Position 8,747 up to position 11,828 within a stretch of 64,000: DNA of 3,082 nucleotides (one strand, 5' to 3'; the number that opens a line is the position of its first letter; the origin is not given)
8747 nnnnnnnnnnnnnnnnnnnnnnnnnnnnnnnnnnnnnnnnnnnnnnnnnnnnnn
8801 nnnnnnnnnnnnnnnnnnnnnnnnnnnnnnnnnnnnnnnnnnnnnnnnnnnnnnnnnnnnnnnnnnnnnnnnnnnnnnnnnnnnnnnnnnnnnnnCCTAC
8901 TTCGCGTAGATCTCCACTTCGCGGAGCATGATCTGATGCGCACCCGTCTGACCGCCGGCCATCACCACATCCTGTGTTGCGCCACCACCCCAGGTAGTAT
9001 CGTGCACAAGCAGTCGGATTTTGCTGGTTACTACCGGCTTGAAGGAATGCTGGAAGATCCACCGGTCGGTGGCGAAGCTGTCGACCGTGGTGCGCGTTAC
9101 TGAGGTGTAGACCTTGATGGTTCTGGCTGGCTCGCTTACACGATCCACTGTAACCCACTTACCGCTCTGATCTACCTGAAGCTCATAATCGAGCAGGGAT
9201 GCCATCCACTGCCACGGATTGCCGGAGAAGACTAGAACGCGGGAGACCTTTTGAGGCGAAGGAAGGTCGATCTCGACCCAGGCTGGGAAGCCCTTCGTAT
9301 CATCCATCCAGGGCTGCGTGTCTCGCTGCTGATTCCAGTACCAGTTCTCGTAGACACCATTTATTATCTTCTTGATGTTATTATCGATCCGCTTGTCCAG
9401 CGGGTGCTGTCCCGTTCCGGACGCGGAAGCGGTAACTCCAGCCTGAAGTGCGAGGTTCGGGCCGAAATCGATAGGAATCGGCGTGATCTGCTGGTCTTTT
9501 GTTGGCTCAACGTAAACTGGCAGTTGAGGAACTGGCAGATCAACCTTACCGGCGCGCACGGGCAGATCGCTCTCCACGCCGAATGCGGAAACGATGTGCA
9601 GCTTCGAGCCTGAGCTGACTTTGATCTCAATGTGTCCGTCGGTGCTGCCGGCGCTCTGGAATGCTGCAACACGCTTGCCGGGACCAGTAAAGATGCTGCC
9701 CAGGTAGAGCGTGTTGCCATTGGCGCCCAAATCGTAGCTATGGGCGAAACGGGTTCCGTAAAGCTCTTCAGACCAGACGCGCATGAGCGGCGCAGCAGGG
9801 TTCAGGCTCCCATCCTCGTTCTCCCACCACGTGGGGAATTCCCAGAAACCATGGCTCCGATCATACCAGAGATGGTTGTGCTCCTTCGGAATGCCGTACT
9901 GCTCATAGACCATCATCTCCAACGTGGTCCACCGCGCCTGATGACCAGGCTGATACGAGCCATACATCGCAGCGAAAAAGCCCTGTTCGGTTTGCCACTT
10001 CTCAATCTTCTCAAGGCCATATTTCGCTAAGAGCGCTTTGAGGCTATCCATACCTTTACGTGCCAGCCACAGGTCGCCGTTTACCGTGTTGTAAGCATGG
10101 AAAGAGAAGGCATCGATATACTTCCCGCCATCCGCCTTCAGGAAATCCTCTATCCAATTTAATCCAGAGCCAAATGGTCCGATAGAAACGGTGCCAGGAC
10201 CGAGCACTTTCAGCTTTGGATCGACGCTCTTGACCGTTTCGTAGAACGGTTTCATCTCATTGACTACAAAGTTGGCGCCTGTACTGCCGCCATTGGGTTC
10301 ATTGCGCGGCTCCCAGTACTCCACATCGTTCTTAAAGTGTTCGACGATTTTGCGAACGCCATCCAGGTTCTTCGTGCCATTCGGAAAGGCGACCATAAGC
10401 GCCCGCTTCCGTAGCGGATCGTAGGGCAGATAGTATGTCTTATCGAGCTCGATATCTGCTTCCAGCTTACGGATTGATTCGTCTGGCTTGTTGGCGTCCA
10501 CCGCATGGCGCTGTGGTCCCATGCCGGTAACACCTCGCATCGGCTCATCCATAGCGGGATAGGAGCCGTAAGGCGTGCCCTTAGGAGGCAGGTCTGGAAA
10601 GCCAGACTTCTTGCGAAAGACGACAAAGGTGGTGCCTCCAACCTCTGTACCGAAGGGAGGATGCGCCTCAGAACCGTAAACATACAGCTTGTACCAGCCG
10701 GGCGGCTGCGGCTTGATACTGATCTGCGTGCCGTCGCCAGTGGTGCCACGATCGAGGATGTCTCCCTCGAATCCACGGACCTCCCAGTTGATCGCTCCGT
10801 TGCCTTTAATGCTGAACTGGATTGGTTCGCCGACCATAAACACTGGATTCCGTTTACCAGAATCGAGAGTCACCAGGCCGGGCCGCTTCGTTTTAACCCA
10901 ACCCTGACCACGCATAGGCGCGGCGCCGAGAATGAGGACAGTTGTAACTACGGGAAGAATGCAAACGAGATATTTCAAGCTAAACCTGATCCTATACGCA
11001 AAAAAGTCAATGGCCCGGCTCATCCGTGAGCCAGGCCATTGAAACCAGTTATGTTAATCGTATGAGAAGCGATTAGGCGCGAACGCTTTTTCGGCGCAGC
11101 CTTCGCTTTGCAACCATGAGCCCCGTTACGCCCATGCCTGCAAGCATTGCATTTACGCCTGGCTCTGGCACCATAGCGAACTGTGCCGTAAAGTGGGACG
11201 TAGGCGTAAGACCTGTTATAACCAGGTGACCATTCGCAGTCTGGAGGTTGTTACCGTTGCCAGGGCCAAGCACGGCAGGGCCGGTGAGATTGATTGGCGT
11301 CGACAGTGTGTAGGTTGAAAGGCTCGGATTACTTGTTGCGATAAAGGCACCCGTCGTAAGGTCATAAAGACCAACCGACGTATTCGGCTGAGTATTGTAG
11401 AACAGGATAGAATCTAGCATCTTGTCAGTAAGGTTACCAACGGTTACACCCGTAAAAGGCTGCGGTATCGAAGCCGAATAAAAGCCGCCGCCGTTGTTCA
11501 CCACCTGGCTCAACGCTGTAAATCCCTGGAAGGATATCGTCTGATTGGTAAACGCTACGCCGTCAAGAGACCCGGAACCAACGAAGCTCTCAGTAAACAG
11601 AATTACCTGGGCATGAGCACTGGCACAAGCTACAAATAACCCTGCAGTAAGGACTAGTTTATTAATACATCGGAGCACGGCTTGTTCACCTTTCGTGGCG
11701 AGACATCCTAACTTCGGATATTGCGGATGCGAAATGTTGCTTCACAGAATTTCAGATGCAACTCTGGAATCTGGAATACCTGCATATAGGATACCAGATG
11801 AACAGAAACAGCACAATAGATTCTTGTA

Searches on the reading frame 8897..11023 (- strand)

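Call 31: search_protein_families(library=pfam, proteins=[window:8897-11023:-], max_evalue=0.00001)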
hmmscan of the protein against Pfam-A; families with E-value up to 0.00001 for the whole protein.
window:8897-11023:- (708 aa): 2 families
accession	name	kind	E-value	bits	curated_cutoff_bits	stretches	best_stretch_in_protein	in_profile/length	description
PF22633.2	F5_F8_type_C_2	-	1e-06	29.7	27.8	1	572-634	12-73/91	NedA-like, galactose-binding domain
PF00754.31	F5_F8_type_C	-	1.5e-06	28.7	28.2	1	530-675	2-114/127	F5/8 type C domain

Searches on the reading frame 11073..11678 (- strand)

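Call 32: search_protein_families(library=pfam, proteins=[window:11073-11678:-], max_evalue=0.00001)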
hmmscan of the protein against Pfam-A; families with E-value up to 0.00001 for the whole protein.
window:11073-11678:- (201 aa): 0 families

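Call 100: search_protein_families(library=ncbifam, proteins=[window:11073-11678:-], max_evalue=0.1)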
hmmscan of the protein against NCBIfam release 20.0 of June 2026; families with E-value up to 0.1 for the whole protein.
window:11073-11678:- (201 aa): 2 families
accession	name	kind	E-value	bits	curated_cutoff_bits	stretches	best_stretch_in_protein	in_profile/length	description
NF038124.1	PEP_CTERM_TLD_A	exception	0.013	15.1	100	1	167-193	208-235/235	PEP_CTERM-anchored TLD domain-containing protein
NF038125.1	PEP_CTERM_THxN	subfamily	0.059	12.9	85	1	164-193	218-245/246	THxN family PEP-CTERM protein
